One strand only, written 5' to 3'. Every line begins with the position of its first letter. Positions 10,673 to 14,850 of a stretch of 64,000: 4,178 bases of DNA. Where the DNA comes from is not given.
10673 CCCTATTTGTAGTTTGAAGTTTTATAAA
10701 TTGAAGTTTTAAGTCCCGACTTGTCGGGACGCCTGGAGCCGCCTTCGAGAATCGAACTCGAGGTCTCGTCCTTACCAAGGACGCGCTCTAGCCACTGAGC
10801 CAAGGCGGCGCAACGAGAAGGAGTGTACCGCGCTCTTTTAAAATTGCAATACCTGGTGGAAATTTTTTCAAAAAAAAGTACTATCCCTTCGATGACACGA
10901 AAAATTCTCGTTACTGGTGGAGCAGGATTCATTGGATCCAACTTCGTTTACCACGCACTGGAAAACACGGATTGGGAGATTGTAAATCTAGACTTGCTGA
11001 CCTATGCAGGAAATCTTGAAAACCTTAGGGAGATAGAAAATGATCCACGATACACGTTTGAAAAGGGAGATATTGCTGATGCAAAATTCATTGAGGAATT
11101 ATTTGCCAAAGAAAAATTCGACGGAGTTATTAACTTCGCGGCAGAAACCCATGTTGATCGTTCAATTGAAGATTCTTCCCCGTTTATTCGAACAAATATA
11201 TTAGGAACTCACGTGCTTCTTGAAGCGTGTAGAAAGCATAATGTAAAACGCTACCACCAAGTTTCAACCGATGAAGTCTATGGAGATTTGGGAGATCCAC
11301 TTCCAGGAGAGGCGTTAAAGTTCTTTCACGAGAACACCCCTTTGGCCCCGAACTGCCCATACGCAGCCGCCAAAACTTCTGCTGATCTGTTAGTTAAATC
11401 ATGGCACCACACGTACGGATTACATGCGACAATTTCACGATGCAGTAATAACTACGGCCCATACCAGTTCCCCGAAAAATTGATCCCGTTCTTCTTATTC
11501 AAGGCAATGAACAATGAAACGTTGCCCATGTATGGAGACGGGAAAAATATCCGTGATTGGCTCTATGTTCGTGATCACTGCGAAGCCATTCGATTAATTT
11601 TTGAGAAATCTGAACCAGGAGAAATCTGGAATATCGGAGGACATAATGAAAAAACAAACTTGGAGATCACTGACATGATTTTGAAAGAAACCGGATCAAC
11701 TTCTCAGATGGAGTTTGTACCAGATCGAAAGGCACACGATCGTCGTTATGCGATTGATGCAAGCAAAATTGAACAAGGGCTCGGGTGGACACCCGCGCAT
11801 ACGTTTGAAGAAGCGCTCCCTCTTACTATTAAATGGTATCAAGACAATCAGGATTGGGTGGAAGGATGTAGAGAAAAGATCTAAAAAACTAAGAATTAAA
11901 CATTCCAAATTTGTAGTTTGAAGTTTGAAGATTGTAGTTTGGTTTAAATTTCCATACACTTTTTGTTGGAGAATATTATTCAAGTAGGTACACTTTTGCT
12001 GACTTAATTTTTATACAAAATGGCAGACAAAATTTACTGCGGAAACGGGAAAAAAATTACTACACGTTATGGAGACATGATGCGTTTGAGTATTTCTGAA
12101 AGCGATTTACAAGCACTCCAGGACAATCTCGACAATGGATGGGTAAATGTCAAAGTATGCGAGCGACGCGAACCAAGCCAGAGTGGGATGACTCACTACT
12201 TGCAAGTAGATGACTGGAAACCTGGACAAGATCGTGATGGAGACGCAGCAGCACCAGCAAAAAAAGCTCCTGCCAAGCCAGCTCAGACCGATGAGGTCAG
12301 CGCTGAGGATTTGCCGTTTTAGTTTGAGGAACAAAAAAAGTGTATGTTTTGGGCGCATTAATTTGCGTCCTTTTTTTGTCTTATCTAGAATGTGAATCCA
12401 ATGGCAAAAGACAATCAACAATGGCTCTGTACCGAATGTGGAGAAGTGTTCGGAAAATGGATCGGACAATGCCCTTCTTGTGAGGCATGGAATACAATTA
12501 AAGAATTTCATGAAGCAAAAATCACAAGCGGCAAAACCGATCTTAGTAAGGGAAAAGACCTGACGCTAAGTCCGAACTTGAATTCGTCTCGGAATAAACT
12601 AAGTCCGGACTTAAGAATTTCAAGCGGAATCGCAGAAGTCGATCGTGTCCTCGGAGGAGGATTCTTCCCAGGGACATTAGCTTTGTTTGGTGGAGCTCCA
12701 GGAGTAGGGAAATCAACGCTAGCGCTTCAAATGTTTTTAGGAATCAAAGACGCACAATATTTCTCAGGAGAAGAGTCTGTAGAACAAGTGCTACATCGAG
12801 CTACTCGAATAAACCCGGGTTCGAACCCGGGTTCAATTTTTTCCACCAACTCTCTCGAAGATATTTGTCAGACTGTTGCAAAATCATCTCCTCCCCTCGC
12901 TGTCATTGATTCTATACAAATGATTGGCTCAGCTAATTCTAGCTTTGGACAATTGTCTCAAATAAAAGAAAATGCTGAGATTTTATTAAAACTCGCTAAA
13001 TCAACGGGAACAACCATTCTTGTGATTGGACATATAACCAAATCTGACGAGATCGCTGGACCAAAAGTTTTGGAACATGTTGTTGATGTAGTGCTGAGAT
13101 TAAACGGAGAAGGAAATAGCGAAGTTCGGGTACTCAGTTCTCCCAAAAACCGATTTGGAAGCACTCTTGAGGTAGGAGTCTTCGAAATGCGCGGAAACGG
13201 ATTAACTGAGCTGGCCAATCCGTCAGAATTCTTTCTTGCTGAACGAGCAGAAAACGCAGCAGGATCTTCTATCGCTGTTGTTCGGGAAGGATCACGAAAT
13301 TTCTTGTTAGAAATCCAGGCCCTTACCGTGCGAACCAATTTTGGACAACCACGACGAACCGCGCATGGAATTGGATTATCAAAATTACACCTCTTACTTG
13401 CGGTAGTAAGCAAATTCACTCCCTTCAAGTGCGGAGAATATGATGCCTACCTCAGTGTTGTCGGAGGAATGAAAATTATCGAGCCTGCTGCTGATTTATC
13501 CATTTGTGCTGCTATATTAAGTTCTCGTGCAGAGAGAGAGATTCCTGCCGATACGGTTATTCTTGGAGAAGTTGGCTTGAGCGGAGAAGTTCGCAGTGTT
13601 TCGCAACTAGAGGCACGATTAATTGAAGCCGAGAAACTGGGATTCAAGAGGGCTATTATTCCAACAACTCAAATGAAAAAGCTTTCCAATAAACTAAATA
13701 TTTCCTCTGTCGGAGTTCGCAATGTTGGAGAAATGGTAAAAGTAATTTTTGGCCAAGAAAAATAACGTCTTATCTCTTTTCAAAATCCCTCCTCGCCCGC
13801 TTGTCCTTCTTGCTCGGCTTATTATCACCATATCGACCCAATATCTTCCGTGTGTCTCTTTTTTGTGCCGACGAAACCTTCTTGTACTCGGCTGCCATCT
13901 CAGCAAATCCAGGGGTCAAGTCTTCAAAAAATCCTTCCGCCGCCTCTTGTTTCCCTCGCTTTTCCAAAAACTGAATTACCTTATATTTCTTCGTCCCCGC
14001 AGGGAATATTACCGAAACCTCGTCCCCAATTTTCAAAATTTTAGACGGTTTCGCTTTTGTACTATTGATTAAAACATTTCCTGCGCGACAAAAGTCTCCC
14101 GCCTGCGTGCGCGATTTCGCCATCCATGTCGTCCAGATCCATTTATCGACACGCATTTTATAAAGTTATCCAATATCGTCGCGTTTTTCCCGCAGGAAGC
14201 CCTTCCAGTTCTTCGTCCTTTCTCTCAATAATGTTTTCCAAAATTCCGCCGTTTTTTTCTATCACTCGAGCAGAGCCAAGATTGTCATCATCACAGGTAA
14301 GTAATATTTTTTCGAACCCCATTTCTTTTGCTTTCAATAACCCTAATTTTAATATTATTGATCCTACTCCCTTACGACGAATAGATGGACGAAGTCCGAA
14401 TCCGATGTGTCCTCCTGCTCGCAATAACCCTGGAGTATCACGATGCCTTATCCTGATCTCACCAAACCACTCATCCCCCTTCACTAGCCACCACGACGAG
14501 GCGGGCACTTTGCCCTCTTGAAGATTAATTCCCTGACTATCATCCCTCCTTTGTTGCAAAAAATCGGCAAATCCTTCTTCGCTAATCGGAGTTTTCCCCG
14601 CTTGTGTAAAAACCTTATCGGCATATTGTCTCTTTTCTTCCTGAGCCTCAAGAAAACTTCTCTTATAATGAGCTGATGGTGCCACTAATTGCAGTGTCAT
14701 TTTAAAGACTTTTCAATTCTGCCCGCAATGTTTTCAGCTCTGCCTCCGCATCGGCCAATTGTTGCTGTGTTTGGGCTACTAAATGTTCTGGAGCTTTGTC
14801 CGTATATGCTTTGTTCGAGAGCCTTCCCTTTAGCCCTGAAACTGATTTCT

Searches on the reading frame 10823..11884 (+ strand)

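Call 20: search_protein_families(library=pfam, proteins=[window:10823-11884:+], max_evalue=0.001)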
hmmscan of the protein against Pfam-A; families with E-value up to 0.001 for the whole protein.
window:10823-11884:+ (353 aa): 7 families
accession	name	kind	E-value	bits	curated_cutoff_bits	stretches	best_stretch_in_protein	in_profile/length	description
PF16363.11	GDP_Man_Dehyd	-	9.1e-84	282.2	27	1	29-332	1-329/332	GDP-mannose 4,6 dehydratase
PF01370.27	Epimerase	-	6.7e-67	225.8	20.9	1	28-272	1-240/240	NAD dependent epimerase/dehydratase family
PF01073.25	3Beta_HSD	-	2.3e-17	63.4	22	1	29-251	1-220/280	3-beta hydroxysteroid dehydrogenase/isomerase family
PF04321.23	RmlD_sub_bind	-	4.2e-16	59.3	27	1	27-297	2-239/287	RmlD substrate binding domain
PF02719.21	Polysacc_synt_2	-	3.4e-14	53.2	20.2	1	28-151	1-130/293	Polysaccharide biosynthesis protein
PF07993.18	NAD_binding_4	-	3.1e-11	43.3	20.1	1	31-209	2-206/258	Male sterility protein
PF13460.12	NAD_binding_10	-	1.2e-06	29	27.2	1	32-193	1-133/184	NAD(P)H-binding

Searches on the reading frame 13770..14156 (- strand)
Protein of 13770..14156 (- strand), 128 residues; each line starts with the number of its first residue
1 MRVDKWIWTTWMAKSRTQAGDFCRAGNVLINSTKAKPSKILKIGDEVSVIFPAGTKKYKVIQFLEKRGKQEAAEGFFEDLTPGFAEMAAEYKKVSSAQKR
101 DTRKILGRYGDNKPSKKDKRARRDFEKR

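Call 20: search_protein_families(library=pfam, proteins=[window:13770-14156:-], max_evalue=0.001)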
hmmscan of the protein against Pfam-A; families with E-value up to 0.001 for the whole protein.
window:13770-14156:- (128 aa): 1 family
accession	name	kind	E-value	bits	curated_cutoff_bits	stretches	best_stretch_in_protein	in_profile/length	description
PF01479.30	S4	-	3.6e-10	39.9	22.8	1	1-47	1-48/48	S4 domain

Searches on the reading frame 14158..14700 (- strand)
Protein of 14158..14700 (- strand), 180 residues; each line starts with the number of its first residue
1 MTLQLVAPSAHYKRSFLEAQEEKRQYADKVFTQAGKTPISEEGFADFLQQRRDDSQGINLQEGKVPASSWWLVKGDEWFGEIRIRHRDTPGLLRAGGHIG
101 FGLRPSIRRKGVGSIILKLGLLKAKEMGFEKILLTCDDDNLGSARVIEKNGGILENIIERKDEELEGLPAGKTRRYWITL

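Call 20: search_protein_families(library=pfam, proteins=[window:14158-14700:-], max_evalue=0.001)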
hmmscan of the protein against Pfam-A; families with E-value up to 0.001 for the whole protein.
window:14158-14700:- (180 aa): 2 families
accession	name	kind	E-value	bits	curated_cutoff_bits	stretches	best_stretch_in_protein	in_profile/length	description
PF13302.13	Acetyltransf_3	-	2.4e-09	38.4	25.4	1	27-151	20-136/138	Acetyltransferase (GNAT) domain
PF00583.31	Acetyltransf_1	-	8.2e-09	36.2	20.7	1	62-151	28-115/116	Acetyltransferase (GNAT) family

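Call 66: search_protein_families(library=ncbifam, proteins=[window:14158-14700:-], max_evalue=0.001)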
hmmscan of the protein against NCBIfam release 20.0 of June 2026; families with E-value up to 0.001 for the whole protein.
window:14158-14700:- (180 aa): 0 families

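Call 67: search_protein_families(library=padloc, proteins=[window:14158-14700:-], max_evalue=0.01)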
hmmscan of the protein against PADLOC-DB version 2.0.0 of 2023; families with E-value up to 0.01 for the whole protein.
window:14158-14700:- (180 aa): 0 families
